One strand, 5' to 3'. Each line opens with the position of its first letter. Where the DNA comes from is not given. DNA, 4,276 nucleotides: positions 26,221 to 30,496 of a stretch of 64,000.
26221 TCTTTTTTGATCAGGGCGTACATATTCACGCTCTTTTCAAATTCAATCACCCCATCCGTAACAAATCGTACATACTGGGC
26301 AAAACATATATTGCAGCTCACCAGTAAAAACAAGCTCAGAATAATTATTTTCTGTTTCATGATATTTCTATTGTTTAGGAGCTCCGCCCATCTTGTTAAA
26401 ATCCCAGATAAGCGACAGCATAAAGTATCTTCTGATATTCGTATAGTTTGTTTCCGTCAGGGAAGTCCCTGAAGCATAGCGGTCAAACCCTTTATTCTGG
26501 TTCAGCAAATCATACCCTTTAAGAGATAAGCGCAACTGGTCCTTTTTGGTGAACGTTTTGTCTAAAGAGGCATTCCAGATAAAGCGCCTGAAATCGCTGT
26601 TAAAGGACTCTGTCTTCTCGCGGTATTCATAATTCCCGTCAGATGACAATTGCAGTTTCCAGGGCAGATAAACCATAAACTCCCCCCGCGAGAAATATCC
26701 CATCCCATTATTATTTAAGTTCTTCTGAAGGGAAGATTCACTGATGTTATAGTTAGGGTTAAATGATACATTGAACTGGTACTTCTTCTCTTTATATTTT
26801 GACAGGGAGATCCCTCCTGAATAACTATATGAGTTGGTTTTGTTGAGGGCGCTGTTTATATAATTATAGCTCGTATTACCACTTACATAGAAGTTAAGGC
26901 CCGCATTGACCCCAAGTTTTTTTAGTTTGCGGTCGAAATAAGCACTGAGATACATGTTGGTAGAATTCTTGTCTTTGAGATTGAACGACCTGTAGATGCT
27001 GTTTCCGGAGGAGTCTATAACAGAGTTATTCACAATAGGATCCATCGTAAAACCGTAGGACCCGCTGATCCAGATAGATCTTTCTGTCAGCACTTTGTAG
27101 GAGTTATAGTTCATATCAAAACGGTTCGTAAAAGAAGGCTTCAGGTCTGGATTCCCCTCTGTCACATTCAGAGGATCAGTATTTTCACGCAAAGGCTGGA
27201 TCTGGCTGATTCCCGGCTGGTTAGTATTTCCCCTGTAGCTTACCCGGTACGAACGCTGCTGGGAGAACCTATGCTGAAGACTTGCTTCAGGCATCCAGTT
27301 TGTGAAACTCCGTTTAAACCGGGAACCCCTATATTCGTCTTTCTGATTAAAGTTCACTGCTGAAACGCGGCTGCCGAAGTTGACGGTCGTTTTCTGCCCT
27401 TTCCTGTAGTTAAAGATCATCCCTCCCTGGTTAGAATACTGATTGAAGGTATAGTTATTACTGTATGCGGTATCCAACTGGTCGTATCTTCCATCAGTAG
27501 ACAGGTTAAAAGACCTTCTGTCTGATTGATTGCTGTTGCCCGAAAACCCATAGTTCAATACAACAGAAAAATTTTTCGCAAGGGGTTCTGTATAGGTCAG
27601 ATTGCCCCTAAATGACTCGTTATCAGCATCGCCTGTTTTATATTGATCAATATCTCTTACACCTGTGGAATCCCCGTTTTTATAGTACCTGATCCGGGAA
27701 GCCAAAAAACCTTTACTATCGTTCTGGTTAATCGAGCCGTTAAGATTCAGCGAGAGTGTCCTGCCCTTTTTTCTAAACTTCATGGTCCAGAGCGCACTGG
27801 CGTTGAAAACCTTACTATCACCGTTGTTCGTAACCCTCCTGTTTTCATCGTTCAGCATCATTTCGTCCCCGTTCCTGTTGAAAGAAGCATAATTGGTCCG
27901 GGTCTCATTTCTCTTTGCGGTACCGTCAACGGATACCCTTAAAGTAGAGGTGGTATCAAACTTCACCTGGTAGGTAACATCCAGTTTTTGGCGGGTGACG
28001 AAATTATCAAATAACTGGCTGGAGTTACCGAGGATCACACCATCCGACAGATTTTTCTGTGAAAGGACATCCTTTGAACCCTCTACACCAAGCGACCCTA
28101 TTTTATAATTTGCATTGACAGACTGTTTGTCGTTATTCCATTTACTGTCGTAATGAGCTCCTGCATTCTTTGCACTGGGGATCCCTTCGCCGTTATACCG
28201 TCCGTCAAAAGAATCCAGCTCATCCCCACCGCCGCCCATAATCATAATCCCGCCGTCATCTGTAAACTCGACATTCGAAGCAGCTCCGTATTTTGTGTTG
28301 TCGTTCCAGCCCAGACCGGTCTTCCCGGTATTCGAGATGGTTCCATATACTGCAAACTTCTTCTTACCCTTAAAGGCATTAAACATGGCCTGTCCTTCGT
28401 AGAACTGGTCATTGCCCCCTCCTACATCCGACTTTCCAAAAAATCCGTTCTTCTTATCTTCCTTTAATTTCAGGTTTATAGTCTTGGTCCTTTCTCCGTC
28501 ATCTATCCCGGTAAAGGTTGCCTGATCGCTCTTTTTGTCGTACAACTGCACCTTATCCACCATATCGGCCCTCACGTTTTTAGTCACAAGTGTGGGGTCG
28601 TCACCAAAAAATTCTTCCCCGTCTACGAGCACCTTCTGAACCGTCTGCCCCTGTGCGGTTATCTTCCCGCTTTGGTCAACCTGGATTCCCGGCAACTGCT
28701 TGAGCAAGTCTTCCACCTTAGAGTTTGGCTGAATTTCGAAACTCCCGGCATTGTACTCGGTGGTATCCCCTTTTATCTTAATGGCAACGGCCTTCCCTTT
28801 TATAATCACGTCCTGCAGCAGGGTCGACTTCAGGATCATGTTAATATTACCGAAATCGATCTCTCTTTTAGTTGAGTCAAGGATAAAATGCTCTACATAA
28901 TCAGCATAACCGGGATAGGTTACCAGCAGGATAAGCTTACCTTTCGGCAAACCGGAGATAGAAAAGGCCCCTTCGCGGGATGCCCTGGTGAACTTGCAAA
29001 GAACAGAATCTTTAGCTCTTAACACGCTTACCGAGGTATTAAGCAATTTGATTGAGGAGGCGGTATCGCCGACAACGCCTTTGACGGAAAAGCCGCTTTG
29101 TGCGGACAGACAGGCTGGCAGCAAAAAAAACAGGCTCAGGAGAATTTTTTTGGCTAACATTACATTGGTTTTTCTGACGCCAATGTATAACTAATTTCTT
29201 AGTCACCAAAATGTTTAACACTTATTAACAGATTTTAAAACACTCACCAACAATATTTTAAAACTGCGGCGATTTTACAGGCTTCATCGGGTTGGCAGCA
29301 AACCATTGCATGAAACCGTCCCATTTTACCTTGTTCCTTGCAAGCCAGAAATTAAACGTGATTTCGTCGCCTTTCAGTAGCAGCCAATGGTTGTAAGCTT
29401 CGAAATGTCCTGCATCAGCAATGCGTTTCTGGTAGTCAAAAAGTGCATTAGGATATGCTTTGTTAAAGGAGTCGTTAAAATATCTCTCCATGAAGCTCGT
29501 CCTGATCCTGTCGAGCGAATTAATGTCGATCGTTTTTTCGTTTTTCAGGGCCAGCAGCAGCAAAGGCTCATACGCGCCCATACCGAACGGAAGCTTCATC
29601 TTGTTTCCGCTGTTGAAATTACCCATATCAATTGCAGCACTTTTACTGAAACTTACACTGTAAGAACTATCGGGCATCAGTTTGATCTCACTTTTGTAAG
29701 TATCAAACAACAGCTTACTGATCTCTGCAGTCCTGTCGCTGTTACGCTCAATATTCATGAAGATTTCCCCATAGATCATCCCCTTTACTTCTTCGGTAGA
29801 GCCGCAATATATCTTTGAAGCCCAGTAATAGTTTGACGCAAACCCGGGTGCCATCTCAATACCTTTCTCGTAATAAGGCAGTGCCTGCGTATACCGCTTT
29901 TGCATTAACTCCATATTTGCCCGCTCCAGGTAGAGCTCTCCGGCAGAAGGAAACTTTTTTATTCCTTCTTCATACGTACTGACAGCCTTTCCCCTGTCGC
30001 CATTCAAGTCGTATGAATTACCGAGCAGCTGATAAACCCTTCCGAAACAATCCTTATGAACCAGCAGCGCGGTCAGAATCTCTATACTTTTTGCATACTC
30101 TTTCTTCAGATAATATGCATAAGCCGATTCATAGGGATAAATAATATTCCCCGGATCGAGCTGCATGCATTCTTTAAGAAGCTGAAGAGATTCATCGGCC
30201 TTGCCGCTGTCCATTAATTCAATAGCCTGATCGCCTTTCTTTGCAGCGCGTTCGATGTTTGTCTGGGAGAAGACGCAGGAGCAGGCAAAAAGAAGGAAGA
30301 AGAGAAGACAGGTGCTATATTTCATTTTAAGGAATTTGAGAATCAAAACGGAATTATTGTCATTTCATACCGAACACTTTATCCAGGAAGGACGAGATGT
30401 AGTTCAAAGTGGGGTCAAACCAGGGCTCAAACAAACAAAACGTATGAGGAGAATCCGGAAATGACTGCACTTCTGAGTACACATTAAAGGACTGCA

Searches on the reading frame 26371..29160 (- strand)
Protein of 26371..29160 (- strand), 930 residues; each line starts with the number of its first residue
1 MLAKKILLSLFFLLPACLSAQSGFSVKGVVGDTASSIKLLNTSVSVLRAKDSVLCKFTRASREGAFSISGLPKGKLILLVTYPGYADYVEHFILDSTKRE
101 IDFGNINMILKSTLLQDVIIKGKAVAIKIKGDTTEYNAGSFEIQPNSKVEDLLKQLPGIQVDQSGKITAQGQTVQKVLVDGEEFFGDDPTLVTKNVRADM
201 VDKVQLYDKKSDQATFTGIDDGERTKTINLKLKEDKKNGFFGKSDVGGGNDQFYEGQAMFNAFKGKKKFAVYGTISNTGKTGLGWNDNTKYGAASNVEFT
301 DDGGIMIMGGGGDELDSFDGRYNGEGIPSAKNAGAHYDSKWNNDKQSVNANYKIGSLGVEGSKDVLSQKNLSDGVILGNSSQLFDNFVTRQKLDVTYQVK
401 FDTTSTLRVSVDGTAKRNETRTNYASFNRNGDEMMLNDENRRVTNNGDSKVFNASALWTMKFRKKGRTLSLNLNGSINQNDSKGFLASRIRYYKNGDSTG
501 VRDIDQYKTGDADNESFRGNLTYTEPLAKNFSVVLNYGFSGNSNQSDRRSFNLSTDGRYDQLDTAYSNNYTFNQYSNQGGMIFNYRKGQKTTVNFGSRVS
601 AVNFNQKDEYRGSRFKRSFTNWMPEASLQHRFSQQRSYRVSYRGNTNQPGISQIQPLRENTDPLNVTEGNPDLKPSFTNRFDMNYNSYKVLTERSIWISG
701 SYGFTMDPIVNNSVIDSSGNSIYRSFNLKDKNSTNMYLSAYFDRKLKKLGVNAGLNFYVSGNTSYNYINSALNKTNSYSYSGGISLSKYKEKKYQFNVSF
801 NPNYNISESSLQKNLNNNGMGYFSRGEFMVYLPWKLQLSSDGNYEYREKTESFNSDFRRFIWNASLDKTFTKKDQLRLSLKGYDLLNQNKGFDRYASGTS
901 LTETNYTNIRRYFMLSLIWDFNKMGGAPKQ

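Call 21: search_protein_families(library=pfam, proteins=[window:26371-29160:-], max_evalue=0.001)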
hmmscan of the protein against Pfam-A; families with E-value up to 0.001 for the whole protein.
window:26371-29160:- (930 aa): 2 families
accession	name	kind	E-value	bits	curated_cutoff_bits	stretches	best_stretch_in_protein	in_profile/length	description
PF14905.12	OMP_b-brl_3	-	1.5e-45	156.5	27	2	461-781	2-315/408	Outer membrane protein beta-barrel family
PF13620.12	CarboxypepD_reg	-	1.8e-05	25.4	32.3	1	25-95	1-70/82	Carboxypeptidase regulatory-like domain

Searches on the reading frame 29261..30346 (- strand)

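Call 71: search_protein_families(library=pfam, proteins=[window:29261-30346:-], max_evalue=0.00001)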
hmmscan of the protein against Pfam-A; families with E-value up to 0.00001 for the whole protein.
window:29261-30346:- (362 aa): 7 families
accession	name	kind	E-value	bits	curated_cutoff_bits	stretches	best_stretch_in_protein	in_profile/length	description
PF07719.23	TPR_2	-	2.8e-12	46.2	27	0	137-168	2-33/34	Tetratricopeptide repeat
PF13432.12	TPR_16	-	1.7e-10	41.6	32.7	1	108-168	3-63/65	Tetratricopeptide repeat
PF14559.12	TPR_19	-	5e-10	40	25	0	44-95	1-52/68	Tetratricopeptide repeat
PF00515.34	TPR_1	-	5.5e-10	39.1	27.8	0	138-169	3-34/34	Tetratricopeptide repeat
PF13428.12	TPR_14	-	1.2e-09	38.3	23.5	0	104-144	3-43/44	Tetratricopeptide repeat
PF13181.12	TPR_8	-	5.1e-08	32.9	25.7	0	103-130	2-29/34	Tetratricopeptide repeat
PF13424.12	TPR_12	-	6.9e-06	26.6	30.1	0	138-165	5-32/77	Tetratricopeptide repeat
